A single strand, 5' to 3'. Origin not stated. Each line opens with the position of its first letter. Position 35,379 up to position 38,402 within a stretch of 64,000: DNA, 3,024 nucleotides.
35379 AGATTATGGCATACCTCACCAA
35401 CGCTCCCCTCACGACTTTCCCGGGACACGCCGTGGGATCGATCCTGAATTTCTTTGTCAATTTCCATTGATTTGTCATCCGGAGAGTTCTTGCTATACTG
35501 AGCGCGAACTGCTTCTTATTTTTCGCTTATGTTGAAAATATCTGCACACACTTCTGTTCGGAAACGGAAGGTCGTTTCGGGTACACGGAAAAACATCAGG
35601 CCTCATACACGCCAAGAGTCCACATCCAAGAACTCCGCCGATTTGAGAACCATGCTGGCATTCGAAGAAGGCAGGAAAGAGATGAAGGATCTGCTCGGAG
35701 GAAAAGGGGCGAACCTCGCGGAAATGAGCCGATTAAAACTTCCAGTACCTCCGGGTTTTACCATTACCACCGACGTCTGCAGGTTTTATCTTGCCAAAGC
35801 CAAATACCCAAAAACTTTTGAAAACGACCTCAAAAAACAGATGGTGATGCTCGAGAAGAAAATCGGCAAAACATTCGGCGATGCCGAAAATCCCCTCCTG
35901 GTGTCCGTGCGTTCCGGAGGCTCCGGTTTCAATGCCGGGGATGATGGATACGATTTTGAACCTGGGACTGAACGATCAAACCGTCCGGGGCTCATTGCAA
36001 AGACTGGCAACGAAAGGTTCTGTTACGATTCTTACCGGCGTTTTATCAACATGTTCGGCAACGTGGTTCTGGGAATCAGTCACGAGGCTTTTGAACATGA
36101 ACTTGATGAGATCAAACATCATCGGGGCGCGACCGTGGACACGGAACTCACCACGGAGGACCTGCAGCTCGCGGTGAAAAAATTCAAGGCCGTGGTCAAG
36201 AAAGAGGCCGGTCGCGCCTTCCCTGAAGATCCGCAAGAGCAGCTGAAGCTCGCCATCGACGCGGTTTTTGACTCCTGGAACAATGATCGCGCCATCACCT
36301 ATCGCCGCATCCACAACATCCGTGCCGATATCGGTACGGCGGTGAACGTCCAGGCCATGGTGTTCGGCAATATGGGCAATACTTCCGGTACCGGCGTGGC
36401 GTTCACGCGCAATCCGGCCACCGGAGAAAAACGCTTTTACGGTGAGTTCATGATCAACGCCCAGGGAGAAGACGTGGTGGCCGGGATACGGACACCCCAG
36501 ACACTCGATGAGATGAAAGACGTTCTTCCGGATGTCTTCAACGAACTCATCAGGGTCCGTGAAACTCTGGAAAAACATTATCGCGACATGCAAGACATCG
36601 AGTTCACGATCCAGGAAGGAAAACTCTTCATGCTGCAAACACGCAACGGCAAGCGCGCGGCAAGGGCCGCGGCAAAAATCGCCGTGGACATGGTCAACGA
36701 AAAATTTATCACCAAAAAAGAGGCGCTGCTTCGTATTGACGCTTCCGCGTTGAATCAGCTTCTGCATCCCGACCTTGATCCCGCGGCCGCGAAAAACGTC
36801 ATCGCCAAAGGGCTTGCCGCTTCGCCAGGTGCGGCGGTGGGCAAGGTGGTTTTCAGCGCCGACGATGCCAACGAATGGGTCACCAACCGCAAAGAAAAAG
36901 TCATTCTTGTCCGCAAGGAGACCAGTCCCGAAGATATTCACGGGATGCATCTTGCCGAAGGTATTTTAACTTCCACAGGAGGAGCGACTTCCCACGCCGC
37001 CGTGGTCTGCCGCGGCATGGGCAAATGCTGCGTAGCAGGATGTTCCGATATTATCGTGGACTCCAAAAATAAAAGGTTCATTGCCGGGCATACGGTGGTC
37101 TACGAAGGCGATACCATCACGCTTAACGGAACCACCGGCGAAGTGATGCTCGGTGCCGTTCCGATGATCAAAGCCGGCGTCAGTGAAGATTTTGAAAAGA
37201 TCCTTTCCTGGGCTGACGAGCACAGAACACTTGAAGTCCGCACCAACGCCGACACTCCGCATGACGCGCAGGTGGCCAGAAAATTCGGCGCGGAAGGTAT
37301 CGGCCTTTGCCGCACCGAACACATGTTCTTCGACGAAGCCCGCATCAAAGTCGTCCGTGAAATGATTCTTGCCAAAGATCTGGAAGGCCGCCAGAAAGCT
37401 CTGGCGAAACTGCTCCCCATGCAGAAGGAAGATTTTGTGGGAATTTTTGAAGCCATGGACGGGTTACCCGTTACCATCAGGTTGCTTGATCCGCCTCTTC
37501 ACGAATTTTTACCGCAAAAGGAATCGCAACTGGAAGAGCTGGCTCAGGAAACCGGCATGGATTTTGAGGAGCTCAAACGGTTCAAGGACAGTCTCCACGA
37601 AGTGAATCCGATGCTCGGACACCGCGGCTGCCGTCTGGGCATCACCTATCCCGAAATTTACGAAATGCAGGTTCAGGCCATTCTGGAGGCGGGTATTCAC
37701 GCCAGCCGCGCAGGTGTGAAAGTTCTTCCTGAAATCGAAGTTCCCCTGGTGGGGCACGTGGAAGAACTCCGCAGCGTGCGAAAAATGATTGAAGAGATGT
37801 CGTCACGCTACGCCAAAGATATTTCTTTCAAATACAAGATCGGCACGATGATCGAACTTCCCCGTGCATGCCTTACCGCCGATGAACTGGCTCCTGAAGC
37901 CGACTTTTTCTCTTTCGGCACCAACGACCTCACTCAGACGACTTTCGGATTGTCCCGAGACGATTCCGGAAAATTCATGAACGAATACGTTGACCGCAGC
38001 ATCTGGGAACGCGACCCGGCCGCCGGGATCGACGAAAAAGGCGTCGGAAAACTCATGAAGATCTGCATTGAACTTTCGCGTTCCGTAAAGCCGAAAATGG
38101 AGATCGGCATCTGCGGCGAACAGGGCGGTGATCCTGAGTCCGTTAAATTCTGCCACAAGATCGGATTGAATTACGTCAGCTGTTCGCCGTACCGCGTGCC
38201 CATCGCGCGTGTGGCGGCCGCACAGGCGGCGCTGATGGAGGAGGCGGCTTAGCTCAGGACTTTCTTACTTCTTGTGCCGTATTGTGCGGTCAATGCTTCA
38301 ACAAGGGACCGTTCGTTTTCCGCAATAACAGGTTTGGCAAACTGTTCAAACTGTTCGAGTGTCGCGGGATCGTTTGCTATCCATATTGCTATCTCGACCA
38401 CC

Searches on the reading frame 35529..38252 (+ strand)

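Call 19: search_protein_families(library=pfam, proteins=[window:35529-38252:+], max_evalue=0.001)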
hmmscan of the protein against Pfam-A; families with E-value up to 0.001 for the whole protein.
window:35529-38252:+ (907 aa): 3 families
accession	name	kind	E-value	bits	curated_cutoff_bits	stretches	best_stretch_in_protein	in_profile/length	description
PF02896.24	PEP-utilizers_C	-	3.7e-80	269.7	22.8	1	553-900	5-291/293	PEP-utilising enzyme, PEP-binding domain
PF01326.24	PPDK_N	-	2.7e-50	171.9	27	3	224-326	137-220/328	Pyruvate phosphate dikinase, AMP/ATP-binding domain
PF00391.29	PEP-utilizers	-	3.1e-23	81.6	23.1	1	455-537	2-72/72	PEP-utilising enzyme, mobile domain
